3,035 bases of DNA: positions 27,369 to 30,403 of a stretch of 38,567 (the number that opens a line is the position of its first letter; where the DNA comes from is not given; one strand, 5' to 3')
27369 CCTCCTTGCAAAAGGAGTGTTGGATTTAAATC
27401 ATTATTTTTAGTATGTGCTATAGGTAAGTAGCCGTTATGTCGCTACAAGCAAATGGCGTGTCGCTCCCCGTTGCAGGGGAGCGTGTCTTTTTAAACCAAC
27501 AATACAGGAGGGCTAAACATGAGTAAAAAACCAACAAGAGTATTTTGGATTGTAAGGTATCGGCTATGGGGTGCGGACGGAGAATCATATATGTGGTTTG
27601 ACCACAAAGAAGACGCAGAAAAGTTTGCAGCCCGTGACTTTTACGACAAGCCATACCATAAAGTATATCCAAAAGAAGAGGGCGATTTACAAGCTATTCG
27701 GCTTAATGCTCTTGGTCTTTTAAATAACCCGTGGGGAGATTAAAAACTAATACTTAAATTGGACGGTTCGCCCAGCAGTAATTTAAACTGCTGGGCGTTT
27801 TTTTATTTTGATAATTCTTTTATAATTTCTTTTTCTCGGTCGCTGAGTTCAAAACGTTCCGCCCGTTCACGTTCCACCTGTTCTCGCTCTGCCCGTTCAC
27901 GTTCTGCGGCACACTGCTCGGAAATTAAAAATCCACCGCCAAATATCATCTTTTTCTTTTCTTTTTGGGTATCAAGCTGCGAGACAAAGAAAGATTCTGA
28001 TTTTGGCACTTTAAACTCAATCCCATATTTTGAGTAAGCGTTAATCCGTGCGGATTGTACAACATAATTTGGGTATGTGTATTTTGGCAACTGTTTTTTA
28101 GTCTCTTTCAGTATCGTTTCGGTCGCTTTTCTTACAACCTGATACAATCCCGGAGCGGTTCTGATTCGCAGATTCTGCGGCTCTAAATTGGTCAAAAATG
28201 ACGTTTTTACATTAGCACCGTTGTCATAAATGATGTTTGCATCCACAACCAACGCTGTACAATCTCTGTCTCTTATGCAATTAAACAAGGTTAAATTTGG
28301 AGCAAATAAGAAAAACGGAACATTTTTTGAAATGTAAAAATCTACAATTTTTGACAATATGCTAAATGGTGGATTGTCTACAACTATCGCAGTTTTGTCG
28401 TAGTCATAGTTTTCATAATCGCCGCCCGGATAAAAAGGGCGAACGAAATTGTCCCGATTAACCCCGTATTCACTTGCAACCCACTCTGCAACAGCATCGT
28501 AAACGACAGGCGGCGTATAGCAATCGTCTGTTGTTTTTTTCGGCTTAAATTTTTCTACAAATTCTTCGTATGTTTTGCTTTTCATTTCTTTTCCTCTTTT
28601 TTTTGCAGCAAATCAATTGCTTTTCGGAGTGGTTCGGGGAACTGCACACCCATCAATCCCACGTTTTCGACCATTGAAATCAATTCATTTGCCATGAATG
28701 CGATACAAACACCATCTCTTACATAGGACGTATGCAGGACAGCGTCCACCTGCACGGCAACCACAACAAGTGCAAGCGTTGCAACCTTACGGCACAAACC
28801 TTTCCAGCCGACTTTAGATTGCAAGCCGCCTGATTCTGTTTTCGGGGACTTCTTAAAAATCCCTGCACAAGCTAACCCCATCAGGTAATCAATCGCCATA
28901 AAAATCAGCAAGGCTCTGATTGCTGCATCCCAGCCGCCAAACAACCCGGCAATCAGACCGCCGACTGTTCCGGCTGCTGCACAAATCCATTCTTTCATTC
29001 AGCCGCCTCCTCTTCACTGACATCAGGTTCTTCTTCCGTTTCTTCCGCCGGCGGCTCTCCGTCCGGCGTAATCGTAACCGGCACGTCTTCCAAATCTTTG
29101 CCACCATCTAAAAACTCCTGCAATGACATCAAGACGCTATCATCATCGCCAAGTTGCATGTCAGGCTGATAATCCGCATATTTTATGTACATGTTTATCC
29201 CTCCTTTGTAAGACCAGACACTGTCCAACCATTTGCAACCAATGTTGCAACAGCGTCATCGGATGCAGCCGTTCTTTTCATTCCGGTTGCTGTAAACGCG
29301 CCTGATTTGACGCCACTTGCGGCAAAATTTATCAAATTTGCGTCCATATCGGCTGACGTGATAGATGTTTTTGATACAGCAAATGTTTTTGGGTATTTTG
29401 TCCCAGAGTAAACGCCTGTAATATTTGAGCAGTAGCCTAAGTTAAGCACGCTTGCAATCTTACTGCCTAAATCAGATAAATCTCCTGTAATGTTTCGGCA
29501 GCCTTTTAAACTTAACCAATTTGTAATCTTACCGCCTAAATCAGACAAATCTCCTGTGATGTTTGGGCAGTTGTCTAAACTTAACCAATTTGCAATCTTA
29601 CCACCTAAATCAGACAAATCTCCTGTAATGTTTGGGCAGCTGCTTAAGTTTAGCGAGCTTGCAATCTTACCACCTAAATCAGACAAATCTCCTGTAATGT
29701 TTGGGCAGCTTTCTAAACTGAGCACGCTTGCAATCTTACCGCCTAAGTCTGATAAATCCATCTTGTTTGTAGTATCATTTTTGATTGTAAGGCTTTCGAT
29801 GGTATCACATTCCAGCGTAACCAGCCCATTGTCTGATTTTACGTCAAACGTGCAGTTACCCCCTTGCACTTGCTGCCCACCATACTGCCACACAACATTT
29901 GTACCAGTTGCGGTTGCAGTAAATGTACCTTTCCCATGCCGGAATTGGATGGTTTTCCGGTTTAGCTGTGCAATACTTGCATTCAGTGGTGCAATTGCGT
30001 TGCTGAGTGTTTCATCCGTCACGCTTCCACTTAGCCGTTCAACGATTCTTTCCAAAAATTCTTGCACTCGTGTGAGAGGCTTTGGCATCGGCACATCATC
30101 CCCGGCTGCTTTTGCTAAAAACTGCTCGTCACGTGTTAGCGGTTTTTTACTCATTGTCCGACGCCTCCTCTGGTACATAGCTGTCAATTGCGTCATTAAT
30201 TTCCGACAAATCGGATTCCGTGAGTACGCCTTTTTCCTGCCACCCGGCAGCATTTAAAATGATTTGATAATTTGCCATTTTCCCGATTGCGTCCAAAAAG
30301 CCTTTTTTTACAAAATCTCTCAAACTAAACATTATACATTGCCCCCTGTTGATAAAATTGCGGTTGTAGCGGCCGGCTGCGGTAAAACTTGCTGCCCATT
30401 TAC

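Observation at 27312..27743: Consensus promoter, ~150-nt structured non-coding RNA, strong intrinsic terminator, then a 74-aa ORF: an RNA-controlled two-part module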

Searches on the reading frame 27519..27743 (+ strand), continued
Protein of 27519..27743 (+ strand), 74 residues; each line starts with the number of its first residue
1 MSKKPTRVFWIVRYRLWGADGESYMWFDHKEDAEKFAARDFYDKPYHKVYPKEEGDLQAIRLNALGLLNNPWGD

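Call 89: find_homologous_proteins(query=A1, max_evalue=0.001)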
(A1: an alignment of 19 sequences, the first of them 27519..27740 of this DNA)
Query A1 (19 sequences) (74 aa, profile of the alignment): 58 proteins with E <= 0.001 among 336 candidates.
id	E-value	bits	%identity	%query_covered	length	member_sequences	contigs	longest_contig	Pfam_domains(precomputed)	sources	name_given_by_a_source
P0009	8.4e-35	136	40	65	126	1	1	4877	-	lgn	-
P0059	2.9e-26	109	43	58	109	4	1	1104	-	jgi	jgi:hypothetical protein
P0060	1.7e-25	106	46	68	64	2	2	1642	-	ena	-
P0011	3.4e-25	106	53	53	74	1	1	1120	-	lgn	-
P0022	9.9e-25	104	39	59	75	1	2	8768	-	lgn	-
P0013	1.0e-24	104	42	69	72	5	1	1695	-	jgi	jgi:hypothetical protein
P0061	3.2e-24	102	39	66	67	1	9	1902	-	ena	-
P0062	6.2e-24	101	55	53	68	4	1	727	-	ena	-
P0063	6.8e-24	101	43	58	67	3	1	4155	-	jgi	jgi:hypothetical protein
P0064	8.6e-24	101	50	65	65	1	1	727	-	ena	-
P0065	9.3e-24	101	37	66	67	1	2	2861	-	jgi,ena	-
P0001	3.1e-23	99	93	100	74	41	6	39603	-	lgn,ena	-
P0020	3.3e-23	99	44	53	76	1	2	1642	-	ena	-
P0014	4.7e-23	99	39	76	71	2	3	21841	-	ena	-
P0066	6.3e-23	98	44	55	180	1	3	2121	-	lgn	-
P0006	6.3e-23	98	35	81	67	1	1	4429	-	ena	-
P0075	3.2e-21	93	53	53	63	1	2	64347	-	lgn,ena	-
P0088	2.7e-20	90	40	65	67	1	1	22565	-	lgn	-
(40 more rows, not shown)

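Call 90: find_encoding_contigs(protein=P0075, flank=5000, max_places=2)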
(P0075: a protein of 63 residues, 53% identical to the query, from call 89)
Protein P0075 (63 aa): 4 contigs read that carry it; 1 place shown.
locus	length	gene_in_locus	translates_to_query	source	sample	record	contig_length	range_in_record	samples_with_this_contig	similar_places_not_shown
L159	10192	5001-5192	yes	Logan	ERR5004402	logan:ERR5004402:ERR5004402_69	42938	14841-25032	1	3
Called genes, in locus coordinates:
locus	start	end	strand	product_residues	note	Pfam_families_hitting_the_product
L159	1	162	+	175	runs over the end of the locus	PF05263:DUF722 (weak)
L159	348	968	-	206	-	PF13599:Pentapeptide_4 (faint), PF00805:Pentapeptide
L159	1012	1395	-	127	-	-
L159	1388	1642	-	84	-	-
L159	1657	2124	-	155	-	PF18912:DZR_2 (faint)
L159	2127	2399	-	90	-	-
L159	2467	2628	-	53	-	-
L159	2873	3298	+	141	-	-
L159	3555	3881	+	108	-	-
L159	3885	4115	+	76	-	-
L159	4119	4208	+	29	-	-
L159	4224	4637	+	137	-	PF24692:DUF7659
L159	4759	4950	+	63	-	-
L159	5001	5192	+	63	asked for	-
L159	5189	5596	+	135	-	-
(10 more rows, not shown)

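Call 91: find_encoding_contigs(protein=P0088, flank=5000, max_places=2)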
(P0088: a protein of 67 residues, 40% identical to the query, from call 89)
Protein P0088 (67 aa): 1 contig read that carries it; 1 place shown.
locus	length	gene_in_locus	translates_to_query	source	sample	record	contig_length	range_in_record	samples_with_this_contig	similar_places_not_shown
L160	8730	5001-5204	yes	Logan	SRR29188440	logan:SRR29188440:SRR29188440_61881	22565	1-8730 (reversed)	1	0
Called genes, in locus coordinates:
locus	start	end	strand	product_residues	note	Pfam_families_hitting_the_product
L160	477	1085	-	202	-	-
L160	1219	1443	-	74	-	-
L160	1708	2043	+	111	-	-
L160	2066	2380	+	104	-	-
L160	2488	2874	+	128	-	-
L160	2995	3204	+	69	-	-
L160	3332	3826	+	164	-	-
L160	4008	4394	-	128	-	-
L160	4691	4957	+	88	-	-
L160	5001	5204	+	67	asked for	-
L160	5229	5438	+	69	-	-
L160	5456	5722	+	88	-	-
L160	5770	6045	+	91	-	-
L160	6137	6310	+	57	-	-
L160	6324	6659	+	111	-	PF18789:DarA_C, PF12844:HTH_19 (weak), PF13560:HTH_31, PF01381:HTH_3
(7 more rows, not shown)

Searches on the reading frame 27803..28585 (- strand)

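Call 8: search_protein_families(library=pfam, proteins=[window:27803-28585:-], max_evalue=0.01)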
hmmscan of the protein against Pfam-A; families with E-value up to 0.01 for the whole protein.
window:27803-28585:- (260 aa): 1 family
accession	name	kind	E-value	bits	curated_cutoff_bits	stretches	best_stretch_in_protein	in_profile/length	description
PF00760.24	Cucumo_coat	-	0.0025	17.9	22.6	1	156-198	19-60/175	Cucumovirus coat protein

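Call 9: search_protein_families(library=phrogs, proteins=[window:27803-28585:-], max_evalue=0.01)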
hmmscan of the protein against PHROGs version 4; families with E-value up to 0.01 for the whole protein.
window:27803-28585:- (260 aa): 1 family
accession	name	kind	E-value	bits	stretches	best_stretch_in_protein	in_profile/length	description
phrog_21498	-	unknown function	4.7e-88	296.2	1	3-259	20-269/270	-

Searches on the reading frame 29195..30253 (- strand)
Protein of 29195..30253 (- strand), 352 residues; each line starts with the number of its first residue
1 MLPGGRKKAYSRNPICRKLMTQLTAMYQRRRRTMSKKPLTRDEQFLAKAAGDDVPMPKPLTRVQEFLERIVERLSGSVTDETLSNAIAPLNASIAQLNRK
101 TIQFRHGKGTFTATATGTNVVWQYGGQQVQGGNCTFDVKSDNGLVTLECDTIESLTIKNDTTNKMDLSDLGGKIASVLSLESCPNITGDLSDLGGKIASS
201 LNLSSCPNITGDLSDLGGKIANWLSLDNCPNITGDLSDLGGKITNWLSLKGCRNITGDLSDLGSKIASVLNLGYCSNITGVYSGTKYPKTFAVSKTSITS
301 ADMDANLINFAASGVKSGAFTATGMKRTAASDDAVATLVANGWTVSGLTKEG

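Call 8: search_protein_families(library=pfam, proteins=[window:29195-30253:-], max_evalue=0.01)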
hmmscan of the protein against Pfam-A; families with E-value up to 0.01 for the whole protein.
window:29195-30253:- (352 aa): 1 family
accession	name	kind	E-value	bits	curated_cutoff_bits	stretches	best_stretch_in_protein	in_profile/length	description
PF17915.7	zf_Rg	-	5.6e-05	22.9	25.5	0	201-215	5-19/49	Reverse gyrase zinc finger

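Call 9: search_protein_families(library=phrogs, proteins=[window:29195-30253:-], max_evalue=0.01)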
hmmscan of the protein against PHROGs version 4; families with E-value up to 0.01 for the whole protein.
window:29195-30253:- (352 aa): 2 families
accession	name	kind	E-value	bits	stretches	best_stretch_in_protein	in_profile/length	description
phrog_5389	-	integration and excision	0.0014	19.4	0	181-203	124-146/217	transposase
phrog_31196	-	unknown function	0.0018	19.4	0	258-307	13-60/74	-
